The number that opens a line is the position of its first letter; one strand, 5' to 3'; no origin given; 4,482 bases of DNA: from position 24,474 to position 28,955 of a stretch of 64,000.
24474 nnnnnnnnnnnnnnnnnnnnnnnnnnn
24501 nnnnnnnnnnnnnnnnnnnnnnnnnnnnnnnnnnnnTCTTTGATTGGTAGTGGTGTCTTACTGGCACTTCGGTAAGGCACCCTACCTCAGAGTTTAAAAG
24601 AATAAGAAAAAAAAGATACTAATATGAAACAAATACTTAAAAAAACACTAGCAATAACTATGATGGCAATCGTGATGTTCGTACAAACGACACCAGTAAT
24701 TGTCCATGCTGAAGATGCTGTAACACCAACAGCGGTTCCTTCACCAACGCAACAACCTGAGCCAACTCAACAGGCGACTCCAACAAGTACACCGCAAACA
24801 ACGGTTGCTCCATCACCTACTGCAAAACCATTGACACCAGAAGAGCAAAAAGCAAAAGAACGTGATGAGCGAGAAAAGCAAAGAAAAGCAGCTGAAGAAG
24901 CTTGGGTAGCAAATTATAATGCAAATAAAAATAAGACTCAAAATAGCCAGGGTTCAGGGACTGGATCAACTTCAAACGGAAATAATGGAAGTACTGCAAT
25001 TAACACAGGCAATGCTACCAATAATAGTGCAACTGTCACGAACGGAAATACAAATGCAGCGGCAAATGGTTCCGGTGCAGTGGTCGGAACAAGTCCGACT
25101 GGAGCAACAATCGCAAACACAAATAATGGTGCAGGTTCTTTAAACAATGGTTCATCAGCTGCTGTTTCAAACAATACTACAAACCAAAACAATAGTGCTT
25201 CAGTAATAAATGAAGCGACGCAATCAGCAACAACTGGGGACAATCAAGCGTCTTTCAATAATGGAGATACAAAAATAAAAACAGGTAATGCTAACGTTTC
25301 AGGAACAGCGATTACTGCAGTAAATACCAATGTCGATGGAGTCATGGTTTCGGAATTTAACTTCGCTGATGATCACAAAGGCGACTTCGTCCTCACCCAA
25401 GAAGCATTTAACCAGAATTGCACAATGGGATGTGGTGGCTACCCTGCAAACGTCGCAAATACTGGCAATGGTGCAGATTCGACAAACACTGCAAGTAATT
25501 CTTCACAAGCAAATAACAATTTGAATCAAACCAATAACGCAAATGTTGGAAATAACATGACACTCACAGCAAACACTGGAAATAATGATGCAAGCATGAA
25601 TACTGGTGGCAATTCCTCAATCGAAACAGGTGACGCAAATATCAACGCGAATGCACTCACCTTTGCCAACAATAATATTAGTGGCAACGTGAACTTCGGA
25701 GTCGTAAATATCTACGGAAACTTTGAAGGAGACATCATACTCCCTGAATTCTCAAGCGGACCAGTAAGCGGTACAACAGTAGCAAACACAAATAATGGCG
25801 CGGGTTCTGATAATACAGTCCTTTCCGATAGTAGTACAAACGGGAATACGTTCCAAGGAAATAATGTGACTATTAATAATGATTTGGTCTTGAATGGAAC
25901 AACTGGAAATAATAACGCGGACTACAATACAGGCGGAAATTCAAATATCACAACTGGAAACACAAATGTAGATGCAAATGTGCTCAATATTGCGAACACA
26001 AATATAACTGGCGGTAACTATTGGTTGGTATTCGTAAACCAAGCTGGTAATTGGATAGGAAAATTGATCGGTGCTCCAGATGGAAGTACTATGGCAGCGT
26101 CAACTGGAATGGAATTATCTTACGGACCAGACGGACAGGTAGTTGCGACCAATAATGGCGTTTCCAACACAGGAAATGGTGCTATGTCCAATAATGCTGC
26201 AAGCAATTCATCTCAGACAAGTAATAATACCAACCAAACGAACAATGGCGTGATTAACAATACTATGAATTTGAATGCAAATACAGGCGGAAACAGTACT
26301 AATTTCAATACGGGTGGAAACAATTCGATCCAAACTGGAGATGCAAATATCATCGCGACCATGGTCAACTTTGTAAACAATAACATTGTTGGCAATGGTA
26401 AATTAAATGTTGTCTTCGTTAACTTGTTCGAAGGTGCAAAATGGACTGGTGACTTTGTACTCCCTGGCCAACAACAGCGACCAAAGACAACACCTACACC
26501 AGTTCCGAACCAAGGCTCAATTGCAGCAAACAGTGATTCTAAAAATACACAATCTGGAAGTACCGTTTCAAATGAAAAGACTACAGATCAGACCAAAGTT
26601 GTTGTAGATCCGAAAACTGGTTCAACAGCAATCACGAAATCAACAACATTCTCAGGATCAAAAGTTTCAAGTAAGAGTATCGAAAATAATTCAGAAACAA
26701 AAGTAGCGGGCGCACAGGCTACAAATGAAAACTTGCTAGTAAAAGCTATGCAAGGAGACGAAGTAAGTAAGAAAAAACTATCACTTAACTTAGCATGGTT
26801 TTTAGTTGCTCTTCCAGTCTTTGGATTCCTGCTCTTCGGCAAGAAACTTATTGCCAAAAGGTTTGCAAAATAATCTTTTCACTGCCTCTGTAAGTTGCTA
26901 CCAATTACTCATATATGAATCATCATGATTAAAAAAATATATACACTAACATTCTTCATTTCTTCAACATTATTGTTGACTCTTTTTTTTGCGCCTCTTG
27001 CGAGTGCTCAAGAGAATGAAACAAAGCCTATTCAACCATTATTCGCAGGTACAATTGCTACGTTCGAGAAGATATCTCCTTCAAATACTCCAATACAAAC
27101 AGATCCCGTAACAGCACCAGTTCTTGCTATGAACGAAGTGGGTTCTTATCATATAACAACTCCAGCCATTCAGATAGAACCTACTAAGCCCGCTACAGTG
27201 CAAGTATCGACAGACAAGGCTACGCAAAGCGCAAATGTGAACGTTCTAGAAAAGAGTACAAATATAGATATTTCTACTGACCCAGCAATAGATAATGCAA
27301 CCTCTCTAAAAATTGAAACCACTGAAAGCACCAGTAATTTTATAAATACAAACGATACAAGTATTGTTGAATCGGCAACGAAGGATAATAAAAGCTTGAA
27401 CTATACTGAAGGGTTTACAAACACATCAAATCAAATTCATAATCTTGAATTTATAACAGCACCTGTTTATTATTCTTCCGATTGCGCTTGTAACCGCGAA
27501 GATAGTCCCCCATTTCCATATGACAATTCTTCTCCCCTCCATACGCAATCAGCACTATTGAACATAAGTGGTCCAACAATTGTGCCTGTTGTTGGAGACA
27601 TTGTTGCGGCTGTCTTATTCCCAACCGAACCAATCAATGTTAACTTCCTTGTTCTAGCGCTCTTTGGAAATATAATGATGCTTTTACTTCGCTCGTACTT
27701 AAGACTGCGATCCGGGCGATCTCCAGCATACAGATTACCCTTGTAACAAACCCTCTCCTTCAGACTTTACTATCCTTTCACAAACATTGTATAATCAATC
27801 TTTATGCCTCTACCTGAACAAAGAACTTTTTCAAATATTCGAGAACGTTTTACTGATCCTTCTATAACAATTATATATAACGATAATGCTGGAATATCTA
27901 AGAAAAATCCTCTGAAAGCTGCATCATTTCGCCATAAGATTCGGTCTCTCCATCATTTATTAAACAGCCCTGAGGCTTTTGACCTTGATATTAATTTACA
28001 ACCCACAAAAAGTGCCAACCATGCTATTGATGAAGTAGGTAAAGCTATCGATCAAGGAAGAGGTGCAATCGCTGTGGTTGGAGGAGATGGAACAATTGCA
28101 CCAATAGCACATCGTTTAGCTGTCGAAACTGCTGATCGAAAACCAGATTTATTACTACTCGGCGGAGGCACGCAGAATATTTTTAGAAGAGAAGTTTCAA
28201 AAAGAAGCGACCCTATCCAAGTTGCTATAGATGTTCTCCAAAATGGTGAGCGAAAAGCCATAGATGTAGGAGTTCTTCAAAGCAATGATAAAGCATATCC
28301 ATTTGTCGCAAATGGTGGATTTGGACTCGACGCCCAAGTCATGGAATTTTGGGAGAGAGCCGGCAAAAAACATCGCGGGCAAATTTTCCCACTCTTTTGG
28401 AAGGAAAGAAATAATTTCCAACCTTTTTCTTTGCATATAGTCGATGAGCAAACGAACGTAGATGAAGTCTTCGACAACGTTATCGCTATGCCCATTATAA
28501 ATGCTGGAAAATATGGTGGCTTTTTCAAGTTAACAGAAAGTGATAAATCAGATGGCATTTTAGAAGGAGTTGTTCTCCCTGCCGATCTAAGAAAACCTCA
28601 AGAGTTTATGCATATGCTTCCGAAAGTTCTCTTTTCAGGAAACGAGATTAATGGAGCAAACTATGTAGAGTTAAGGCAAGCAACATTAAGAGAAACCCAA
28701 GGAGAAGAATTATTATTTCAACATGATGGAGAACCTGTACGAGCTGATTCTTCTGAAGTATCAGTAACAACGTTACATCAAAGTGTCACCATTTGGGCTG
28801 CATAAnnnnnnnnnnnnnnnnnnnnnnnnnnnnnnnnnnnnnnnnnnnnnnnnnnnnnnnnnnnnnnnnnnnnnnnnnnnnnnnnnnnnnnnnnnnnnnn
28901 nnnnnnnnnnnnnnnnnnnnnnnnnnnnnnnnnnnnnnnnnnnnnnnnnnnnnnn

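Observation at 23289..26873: Two tandem secreted proteins built from an unassigned Asn/Thr/Gly-rich ~80-aa repeat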

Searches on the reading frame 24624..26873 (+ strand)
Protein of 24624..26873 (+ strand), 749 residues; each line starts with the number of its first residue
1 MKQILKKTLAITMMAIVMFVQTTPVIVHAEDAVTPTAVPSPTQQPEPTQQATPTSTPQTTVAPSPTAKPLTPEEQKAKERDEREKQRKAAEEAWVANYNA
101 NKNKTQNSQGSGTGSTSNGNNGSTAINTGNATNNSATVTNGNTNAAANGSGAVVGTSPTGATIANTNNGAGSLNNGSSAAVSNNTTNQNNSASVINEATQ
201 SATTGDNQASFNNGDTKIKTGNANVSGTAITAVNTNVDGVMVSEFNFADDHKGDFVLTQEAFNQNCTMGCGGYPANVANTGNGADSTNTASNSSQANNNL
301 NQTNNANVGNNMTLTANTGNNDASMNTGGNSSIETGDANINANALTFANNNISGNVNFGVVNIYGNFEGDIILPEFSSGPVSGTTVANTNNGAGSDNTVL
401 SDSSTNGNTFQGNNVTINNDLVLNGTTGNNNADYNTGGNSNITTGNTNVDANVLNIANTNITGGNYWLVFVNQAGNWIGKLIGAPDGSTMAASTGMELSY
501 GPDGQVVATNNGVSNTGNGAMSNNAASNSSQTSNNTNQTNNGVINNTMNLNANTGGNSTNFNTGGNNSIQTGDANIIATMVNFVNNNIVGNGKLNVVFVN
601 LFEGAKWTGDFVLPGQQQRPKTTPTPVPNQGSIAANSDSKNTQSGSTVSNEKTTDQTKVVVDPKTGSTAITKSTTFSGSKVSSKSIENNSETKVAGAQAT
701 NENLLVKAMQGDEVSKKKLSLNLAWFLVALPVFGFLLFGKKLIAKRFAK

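Call 3: search_protein_families(library=pfam, proteins=[window:24624-26873:+], max_evalue=1)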
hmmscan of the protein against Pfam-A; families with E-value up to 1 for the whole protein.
window:24624-26873:+ (749 aa): 0 families

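Call 4: search_protein_families(library=ncbifam, proteins=[window:24624-26873:+], max_evalue=1)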
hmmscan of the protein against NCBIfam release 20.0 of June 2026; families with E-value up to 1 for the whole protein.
window:24624-26873:+ (749 aa): 3 families
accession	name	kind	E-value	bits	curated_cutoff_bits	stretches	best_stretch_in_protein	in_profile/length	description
NF008082.0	PRK10819.1-3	equivalog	0.0011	18.8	265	1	27-117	55-148/242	TonB system transport protein TonB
NF007781.0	PRK10472.1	equivalog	0.35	9.7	625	1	454-508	383-438/446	gluconate transporter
NF008084.0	PRK10819.1-5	equivalog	1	9.2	315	1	29-119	67-162/249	TonB system transport protein TonB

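Call 7: search_solved_structures(query=window:24624-26873:+, max_evalue=1)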
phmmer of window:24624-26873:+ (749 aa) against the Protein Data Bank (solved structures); distinct sequences matched with E-value up to 1: 2.
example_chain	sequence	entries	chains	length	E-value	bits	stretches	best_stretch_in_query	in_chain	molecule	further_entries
9si3_L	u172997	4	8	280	0.018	16.7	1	57-123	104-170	Borealin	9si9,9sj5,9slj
3ixc_A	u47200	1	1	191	0.68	11.5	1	395-437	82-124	Hexapeptide transferase family protein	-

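Call 11: find_homologous_proteins(query=window:24624-26873:+, max_evalue=0.001)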
Query window:24624-26873:+ (749 aa): 826 proteins with E <= 0.001 among 8000 candidates; the best 120 are listed.
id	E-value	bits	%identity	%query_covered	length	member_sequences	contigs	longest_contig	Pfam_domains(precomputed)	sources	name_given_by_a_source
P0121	1.0e-224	766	54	100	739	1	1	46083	-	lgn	-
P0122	7.7e-181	621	51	100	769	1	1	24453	-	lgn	-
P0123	5.3e-169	582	48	100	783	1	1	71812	-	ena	-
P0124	2.4e-167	576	49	100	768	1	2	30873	-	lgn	-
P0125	4.4e-164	566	48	100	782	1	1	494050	-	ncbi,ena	-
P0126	6.9e-161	555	48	100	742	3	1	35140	-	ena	-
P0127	1.2e-152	528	45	99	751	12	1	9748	-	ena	-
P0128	2.4e-152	527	51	83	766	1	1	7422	-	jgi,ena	-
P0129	7.8e-150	519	46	97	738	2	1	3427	-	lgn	-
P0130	9.3e-150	518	46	83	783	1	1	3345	-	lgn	-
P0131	2.7e-149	517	46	96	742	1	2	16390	-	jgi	-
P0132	1.1e-148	515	49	83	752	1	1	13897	-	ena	-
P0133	1.2e-147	511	45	100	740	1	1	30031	-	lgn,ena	-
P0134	1.3e-146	508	43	100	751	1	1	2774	-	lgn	-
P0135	5.1e-145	503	46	100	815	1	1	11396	-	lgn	-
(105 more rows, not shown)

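Call 37: predict_structure(alignment_id=A2)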
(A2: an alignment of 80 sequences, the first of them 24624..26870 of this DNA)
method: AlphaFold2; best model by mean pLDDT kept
length: 749 residues; sequences in the alignment: 80
mean_pLDDT: 64.6   pTM: 0.51
mean pLDDT of the five models: 64.6, 63.3, 60.6, 58.9, 57.7
residues with pLDDT >= 90: 105; 70-90: 281; 50-70: 84; < 50: 279
segments of 3 or more residues with pLDDT < 50: 23-35, 42-51, 55-61, 105-112, 145-188, 271-299, 379-405, 486-533, 630-718
pLDDT, mean of each block of 10 residues (from residue 1): 81 85 45 45 46 44 64 86 83 73 49 76 89 72 43 30 33 29 42 73 89 94 82 70 82 88 75 37 40 41 72 90 94 94 84 78 88 69 39 38 49 79 93 93 93 79 78 69 52 32 31 32 39 59 86 95 95 91 79 81 84 82 63 42 37 31 31 31 34 40 44 46 82 87 76
secondary structure, 60 per line:
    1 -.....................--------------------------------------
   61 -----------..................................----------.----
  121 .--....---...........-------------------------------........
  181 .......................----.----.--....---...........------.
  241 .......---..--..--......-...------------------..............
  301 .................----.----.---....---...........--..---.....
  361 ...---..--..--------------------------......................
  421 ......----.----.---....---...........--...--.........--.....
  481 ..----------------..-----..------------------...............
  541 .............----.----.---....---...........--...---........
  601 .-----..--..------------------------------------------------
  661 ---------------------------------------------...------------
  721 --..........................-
elements in order (helices of 4 or more, strands of 3 or more residues): H2-22 H72-105 E124-127 E131-141 E173-203 E216-219 E223-233 E240-247 H259-264 E266-268 E287-317 E331-334 E338-348 E356-363 E399-426 E440-443 E447-457 E460-462 E465-473 E476-482 E526-553 E567-570 E574-584 E587-589 E593-601 H723-748

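Call 41: fold_search(model_id=the predicted structure, library=pdb)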
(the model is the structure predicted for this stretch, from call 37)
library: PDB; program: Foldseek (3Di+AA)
matches with E <= 10: 7; with E <= 0.001: 0
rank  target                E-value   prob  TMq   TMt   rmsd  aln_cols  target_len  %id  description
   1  8x1l                  4.3e+00  0.00  0.03  0.06  26.4       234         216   11  Crystal structure of S96C/L132C mutant of FfIBP (released 2024-11-13)
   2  8c50_A                4.8e+00  0.00  0.05  0.07  33.6       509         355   12  Pontibacter korlensis curli subunit CsgA (released 2023-06-28)
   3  3p4g_B                5.0e+00  0.00  0.03  0.05  31.0       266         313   12  X-ray crystal structure of a hyperactive, Ca2+-dependent, beta-helical antifreeze protein from an Antarctic bacterium (released 2011-04-27)
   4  3p4g_D                6.3e+00  0.00  0.03  0.05  32.1       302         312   12  X-ray crystal structure of a hyperactive, Ca2+-dependent, beta-helical antifreeze protein from an Antarctic bacterium (released 2011-04-27)
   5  1omj                  6.9e+00  0.00  0.03  0.04  29.1       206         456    9  CRYSTAL STRUCTURE OF A PSYCHROPHILIC ALKALINE PROTEASE FROM PSEUDOMONAS TAC II 18 (released 2003-07-15)
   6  8rja_C                7.9e+00  0.00  0.03  0.06  25.7       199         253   12  Crystal structure of the F420-reducing formylmethanofuran dehydrogenase complex from the ethanotroph Candidatus Ethano (released 2024-10-02)
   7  5t5i_C                8.7e+00  0.00  0.03  0.05  27.3       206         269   12  TUNGSTEN-CONTAINING FORMYLMETHANOFURAN DEHYDROGENASE FROM METHANOTHERMOBACTER WOLFEII, ORTHORHOMBIC FORM AT 1.9 A (released 2016-10-19)

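Call 44: find_related_loci(query=A2, collection=genome_contigs, flank=9000)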
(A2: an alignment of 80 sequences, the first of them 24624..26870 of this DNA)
Query A2 (749 aa) in genome_contigs; peptide patterns used: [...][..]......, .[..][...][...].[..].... (x = any residue, [..] = any of these).
525 stretches matched a pattern; 184 encode a relative of the query (tblastn E <= 1e-3); the best 80 are kept; 80 distinct loci.
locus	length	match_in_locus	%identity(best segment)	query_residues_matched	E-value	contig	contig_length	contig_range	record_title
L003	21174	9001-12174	65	1-749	0e+0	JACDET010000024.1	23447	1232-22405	MAG: Candidatus Levyibacteriota bacterium isolate MGR_bin367 SD2903_NODE_248_length_23447_cov_1.163250, whole genome sho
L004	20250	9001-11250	79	1-749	0e+0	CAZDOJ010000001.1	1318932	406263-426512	MAG TPA_asm: uncultured Gammaproteobacteria bacterium isolate SRP292972_co3_93 genome assembly, contig: NODE_1_length_13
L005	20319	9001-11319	48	1-747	3e-178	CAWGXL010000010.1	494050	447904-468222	MAG: uncultured bacterium isolate MFD09206.bin.2.20 genome assembly, contig: contig_853, whole genome shotgun sequence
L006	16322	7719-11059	50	1-749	1e-159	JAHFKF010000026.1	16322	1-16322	MAG: Candidatus Levyibacteriota bacterium isolate nzgw403 NODE_2264_length_16323_cov_3.277990, whole genome shotgun sequ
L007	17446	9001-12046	54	1-749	8e-168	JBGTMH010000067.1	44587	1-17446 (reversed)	MAG: Patescibacteria group bacterium isolate JTS-RE358 k141_10747206, whole genome shotgun sequence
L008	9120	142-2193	45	40-748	3e-145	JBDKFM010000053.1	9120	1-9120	MAG: Candidatus Parcubacteria bacterium isolate farmington_2019_sw_WHONDRS-S19S_0053_A_bin.46 scaffold_0002884, whole ge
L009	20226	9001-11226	47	1-747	5e-142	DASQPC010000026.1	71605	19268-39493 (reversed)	MAG TPA_asm: Candidatus Methylomirabilota bacterium isolate SMAG_U10819 k141_273184, whole genome shotgun sequence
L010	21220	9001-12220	54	5-622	2e-141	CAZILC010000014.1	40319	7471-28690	MAG TPA_asm: uncultured Gammaproteobacteria bacterium isolate SRP200132_co1_59 genome assembly, contig: NODE_1628_length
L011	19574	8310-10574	43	21-747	7e-140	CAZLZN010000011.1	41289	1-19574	MAG TPA_asm: uncultured Gammaproteobacteria bacterium isolate SRP278252_co2_871 genome assembly, contig: NODE_1707_lengt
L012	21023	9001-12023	44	1-749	6e-139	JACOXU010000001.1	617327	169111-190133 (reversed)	MAG: Candidatus Levyibacteriota bacterium isolate NC_groundwater_161_Ag_S-0.1um_37_19 S4_GD2017_2_S1_scaffold_10, whole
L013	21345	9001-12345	47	92-735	3e-139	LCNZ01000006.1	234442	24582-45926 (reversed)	MAG: Candidatus Amesbacteria bacterium GW2011_GWB1_47_19 UX91_C0006, whole genome shotgun sequence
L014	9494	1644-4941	51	1-632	1e-138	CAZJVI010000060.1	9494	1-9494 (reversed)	MAG TPA_asm: uncultured Gammaproteobacteria bacterium isolate binchicken_co50_326 genome assembly, contig: NODE_9259_len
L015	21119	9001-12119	41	5-747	4e-138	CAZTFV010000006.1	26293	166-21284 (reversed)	MAG TPA_asm: uncultured Gammaproteobacteria bacterium isolate SRP269290_co1_791 genome assembly, contig: NODE_2107_lengt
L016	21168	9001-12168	42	6-742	7e-141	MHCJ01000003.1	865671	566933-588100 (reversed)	MAG: Candidatus Chisholmbacteria bacterium RIFCSPHIGHO2_01_FULL_52_32 rifcsphigho2_01_scaffold_32, whole genome shotgun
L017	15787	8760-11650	45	43-748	2e-137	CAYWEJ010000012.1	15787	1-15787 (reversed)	MAG TPA_asm: uncultured Gammaproteobacteria bacterium isolate SRP192515_co1_134 genome assembly, contig: NODE_3560_lengt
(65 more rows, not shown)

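Call 45: fold_search(model_id=the predicted structure, library=viral)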
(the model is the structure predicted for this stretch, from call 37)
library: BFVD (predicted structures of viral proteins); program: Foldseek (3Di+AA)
matches with E <= 10: 20; with E <= 0.001: 0
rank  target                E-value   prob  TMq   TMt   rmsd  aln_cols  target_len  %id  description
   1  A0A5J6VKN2            9.7e-03  0.06  0.05  0.05  36.0       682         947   13  Uncharacterized protein [Megaviridae environmental sample]
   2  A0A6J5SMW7            1.2e-01  0.05  0.06  0.04  37.2       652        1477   11  Collagen triple helix repeat [uncultured Caudovirales phage]
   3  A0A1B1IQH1            1.9e-01  0.02  0.05  0.07  29.9       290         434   11  (no name in the UniProt tables at hand)
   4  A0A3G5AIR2            3.0e-01  0.02  0.05  0.04  37.0       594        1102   14  Collagen-like protein [Solumvirus sp.]
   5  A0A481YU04            3.1e-01  0.04  0.04  0.09  32.8       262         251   11  Lipid membrane protein [Marseillevirus LCMAC102]
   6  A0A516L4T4            4.5e-01  0.02  0.04  0.07  28.8       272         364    8  (no name in the UniProt tables at hand)
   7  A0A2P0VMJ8            6.6e-01  0.01  0.05  0.07  33.8       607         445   11  Uncharacterized protein [Tetraselmis virus 1]
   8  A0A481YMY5            7.9e-01  0.02  0.04  0.08  42.3       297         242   12  Lipid membrane protein [Pithovirus LCDPAC01]
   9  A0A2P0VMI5            1.1e+00  0.01  0.06  0.06  34.8       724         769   13  Uncharacterized protein [Tetraselmis virus 1]
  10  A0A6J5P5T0            1.1e+00  0.00  0.04  0.04  45.6       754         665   11  Uncharacterized protein [uncultured Caudovirales phage]
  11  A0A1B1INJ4            2.0e+00  0.01  0.05  0.08  29.1       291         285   11  (no name in the UniProt tables at hand)
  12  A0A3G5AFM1            2.8e+00  0.01  0.03  0.09  40.7       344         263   13  Lipid membrane protein [Solivirus sp.]
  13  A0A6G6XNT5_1          3.2e+00  0.00  0.03  0.03  41.5       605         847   14  (no name in the UniProt tables at hand)
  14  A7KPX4                3.6e+00  0.00  0.05  0.06  34.6       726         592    7  Uncharacterized protein [Gallid alphaherpesvirus 2]
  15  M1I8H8                4.6e+00  0.01  0.05  0.04  36.1       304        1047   13  Chlorovirus glycoprotein repeat domain-containing protein [Paramecium bursaria Chlorella virus NYs1]
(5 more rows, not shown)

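Call 82: search_protein_families(library=ncbifam, proteins=[L003:11371-12498:+, L012:13895-14509:-], max_evalue=0.01)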
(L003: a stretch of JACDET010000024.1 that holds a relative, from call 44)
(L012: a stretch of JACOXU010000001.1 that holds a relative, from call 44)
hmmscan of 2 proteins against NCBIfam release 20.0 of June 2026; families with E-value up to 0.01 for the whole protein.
L003:11371-12498:+ (376 aa): 0 families

L012:13895-14509:- (205 aa): 0 families

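Call 83: search_protein_families(library=pfam, proteins=[L003:11371-12498:+, L012:13895-14509:-, L017:13322-13924:-], max_evalue=0.1)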
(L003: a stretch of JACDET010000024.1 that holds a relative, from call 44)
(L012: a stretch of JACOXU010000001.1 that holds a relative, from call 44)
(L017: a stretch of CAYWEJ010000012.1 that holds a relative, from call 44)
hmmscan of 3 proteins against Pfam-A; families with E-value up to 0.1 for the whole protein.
L003:11371-12498:+ (376 aa): 0 families

L012:13895-14509:- (205 aa): 1 family
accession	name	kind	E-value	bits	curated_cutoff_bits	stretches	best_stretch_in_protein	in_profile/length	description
PF17247.7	DUF5316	-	0.053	13.7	28.7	0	5-72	3-66/74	Family of unknown function (DUF5316)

L017:13322-13924:- (201 aa): 0 families

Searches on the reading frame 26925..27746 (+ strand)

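Call 3: search_protein_families(library=pfam, proteins=[window:26925-27746:+], max_evalue=1)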
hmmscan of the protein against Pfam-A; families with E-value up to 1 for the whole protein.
window:26925-27746:+ (273 aa): 0 families

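Call 4: search_protein_families(library=ncbifam, proteins=[window:26925-27746:+], max_evalue=1)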
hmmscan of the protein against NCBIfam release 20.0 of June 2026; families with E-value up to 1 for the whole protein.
window:26925-27746:+ (273 aa): 1 family
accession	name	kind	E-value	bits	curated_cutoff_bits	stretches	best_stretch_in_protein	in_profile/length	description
NF052529.1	PG_M23_Pgp6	exception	0.061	12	600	1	82-167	45-130/452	peptidoglycan metallopeptidase Pgp6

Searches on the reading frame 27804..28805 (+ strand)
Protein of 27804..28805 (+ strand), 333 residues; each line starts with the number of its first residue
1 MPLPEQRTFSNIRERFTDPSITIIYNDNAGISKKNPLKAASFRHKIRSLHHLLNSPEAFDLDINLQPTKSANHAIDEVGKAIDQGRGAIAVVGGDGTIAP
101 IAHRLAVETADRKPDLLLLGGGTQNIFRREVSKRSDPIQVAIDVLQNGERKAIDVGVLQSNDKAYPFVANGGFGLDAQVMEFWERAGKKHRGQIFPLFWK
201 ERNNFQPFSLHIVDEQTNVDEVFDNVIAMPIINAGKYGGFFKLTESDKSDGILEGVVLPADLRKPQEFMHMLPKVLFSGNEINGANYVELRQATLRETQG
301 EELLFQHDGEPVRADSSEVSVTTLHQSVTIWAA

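Call 3: search_protein_families(library=pfam, proteins=[window:27804-28805:+], max_evalue=1)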
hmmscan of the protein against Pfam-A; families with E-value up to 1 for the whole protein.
window:27804-28805:+ (333 aa): 2 families
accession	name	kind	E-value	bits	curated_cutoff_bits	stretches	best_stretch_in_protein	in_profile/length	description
PF00781.29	DAGK_cat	-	3e-13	49.9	23.6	1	22-156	3-123/125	Diacylglycerol kinase catalytic domain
PF01513.26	NAD_kinase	-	0.17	12.6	25.5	1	72-105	59-92/130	ATP-NAD kinase N-terminal domain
